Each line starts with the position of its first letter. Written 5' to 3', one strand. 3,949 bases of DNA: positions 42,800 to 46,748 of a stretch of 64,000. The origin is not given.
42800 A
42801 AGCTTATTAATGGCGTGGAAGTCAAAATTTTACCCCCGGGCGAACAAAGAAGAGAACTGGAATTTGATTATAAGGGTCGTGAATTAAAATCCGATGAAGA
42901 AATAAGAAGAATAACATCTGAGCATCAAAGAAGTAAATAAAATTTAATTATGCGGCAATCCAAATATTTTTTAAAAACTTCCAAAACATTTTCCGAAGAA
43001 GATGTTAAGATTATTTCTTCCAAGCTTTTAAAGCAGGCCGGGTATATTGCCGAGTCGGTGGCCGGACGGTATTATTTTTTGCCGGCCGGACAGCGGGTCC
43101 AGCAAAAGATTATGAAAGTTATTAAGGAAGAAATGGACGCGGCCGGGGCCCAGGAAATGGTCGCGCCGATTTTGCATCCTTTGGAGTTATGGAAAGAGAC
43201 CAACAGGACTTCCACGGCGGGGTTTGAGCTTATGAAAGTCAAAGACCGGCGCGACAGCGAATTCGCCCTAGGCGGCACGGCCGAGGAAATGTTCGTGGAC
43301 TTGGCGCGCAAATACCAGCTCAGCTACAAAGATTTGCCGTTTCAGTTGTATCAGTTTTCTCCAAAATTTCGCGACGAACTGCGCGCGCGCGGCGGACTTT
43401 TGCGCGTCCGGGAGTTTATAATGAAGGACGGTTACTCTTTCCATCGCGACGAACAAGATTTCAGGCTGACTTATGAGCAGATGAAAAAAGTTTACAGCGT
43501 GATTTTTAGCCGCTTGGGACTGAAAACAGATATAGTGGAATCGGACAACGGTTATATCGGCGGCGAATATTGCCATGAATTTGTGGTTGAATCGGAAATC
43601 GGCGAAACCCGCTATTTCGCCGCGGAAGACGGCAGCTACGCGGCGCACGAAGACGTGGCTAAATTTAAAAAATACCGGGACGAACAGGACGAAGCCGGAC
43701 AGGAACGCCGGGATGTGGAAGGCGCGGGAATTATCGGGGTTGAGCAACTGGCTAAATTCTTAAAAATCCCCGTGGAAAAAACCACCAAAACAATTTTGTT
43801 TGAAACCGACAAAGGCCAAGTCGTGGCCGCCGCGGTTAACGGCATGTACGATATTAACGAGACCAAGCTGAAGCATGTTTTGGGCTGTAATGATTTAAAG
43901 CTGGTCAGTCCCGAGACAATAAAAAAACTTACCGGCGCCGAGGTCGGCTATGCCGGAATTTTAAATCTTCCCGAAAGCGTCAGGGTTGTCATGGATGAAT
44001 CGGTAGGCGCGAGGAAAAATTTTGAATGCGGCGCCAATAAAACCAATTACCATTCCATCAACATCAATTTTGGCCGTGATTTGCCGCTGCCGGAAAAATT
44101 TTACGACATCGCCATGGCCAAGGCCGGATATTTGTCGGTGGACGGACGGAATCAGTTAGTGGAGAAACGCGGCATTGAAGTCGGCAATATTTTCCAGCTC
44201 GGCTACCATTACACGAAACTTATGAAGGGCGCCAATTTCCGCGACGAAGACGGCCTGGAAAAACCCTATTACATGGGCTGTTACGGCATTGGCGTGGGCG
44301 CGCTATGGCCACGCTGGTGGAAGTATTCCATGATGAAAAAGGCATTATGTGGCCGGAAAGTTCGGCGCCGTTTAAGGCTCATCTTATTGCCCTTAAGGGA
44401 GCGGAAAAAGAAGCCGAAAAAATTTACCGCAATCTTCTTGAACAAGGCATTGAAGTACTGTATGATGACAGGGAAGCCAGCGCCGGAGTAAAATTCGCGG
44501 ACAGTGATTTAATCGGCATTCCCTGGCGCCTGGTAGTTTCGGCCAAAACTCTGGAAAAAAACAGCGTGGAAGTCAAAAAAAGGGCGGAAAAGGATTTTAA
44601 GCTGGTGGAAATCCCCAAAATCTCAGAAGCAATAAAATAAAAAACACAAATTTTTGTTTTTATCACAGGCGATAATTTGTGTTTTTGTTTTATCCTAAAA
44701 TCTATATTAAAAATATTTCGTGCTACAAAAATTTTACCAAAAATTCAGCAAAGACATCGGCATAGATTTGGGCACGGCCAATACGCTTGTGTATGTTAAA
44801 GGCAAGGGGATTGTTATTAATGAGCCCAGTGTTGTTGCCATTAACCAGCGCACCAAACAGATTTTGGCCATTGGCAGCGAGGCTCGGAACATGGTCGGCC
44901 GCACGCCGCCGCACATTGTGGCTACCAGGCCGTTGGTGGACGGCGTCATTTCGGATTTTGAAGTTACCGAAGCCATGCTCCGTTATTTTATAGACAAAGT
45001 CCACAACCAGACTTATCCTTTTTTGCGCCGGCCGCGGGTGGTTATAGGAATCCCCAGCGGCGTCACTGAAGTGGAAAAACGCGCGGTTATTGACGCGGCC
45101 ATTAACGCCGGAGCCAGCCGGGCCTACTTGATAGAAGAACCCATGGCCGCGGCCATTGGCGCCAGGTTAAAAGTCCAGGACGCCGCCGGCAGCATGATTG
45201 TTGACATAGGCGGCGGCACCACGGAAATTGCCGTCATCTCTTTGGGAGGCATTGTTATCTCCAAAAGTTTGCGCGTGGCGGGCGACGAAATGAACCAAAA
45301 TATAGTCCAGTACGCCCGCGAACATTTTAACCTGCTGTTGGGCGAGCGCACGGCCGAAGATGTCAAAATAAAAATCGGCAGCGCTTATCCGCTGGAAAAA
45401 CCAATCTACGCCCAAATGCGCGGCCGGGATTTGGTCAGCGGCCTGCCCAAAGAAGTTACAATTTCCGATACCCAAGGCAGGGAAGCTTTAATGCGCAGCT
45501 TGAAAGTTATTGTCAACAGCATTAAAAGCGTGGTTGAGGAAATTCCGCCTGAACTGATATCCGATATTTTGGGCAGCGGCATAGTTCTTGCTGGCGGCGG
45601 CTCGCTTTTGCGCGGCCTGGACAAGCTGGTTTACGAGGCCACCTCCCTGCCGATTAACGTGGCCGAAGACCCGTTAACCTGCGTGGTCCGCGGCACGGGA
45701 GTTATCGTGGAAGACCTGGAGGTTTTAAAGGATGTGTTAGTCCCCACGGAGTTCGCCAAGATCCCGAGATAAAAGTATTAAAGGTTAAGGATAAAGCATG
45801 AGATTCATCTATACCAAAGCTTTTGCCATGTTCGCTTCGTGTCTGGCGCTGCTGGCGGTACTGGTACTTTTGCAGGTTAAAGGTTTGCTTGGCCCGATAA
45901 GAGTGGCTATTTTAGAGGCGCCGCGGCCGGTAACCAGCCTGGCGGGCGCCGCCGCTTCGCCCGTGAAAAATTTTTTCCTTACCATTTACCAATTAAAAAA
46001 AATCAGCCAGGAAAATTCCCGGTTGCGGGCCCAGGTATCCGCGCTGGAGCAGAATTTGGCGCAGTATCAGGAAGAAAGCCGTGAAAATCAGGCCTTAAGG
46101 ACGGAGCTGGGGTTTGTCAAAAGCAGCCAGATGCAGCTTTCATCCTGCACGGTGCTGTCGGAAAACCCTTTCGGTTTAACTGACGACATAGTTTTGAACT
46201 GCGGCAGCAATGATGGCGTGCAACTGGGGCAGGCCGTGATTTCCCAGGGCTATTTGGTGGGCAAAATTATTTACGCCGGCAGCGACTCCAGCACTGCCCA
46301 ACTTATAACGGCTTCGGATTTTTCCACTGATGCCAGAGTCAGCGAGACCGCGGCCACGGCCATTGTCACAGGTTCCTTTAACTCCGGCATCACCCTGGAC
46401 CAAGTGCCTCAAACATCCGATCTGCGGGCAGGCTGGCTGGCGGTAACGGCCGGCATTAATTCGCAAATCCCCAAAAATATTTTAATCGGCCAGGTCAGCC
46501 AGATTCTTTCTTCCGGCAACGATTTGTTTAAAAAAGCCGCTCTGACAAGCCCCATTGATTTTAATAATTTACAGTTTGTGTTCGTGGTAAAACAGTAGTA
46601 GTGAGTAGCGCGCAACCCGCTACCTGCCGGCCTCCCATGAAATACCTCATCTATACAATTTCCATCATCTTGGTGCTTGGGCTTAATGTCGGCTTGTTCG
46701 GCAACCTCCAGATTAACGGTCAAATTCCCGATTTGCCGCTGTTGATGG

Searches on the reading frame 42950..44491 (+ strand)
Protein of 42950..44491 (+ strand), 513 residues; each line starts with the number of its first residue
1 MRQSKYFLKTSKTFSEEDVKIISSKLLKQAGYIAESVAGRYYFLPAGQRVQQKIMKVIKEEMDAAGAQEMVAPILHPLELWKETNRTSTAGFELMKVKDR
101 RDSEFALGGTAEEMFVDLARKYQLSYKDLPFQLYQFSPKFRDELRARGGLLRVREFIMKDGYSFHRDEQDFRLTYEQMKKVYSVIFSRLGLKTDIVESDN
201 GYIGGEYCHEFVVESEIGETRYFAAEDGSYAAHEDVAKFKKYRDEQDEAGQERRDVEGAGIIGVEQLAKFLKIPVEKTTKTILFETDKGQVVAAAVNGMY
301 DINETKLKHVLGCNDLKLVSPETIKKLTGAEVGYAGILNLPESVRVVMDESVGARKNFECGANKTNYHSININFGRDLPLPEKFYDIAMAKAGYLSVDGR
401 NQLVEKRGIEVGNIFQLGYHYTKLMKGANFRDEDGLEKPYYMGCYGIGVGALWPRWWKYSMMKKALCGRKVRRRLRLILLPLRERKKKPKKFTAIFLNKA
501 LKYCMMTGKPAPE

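Call 77: search_protein_families(library=pfam, proteins=[window:42950-44491:+], max_evalue=0.001)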
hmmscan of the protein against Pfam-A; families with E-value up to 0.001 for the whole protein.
window:42950-44491:+ (513 aa): 2 families
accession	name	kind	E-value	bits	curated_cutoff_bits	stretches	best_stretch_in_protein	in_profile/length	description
PF00587.30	tRNA-synt_2b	-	2e-25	90.3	29.3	1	96-449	2-168/179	tRNA synthetase class II core domain (G, H, P, S and T)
PF04073.20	tRNA_edit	-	1.4e-23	83.8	25.5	1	264-372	7-116/123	Aminoacyl-tRNA editing domain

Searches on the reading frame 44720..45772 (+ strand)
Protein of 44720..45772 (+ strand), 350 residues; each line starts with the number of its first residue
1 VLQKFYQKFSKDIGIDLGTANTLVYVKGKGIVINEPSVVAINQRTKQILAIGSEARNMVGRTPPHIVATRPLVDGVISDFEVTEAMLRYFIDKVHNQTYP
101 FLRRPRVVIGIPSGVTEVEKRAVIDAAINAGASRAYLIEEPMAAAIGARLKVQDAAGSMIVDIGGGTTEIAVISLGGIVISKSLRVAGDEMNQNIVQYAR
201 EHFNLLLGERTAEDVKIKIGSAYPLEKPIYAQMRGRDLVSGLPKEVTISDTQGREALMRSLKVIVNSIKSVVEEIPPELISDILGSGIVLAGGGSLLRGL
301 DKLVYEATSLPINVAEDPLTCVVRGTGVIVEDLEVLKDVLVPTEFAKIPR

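Call 77: search_protein_families(library=pfam, proteins=[window:44720-45772:+], max_evalue=0.001)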
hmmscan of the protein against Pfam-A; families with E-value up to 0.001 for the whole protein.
window:44720-45772:+ (350 aa): 6 families
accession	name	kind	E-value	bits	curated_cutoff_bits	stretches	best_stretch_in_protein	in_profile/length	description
PF06723.19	MreB_Mbl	-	1.2e-138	461.9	27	1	10-336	1-325/327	MreB/Mbl protein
PF14450.12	FtsA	-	2.4e-10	41.3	31.8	1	160-317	2-112/127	Cell division protein FtsA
PF00012.26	HSP70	-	1e-09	37.7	20.6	1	92-204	119-239/599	Hsp70 protein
PF00022.25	Actin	-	4.7e-08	32.5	27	1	36-201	31-189/410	Actin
PF11104.14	PilM_2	-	2.9e-05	23.6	27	0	288-317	278-307/340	Type IV pilus assembly protein PilM;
PF25216.1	Volactin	-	3.5e-05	23.9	35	1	41-326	51-317/321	Volactin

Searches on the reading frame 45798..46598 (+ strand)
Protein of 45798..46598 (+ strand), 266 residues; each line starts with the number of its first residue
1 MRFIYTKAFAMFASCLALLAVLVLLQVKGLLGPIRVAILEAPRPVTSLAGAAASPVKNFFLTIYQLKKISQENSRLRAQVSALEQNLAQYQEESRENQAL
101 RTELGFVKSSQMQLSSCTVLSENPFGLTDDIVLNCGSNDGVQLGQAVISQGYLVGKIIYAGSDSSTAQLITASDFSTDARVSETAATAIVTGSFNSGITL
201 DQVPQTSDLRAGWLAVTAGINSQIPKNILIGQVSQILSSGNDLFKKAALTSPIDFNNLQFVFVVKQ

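Call 78: search_protein_families(library=pfam, proteins=[window:45798-46598:+], max_evalue=0.001)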
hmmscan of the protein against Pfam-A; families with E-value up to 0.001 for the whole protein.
window:45798-46598:+ (266 aa): 1 family
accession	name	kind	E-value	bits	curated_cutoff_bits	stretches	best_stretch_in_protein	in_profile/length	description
PF04085.20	MreC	-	1.3e-30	106.6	28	1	119-265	1-147/147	Rod shape-determining protein MreC, barrel core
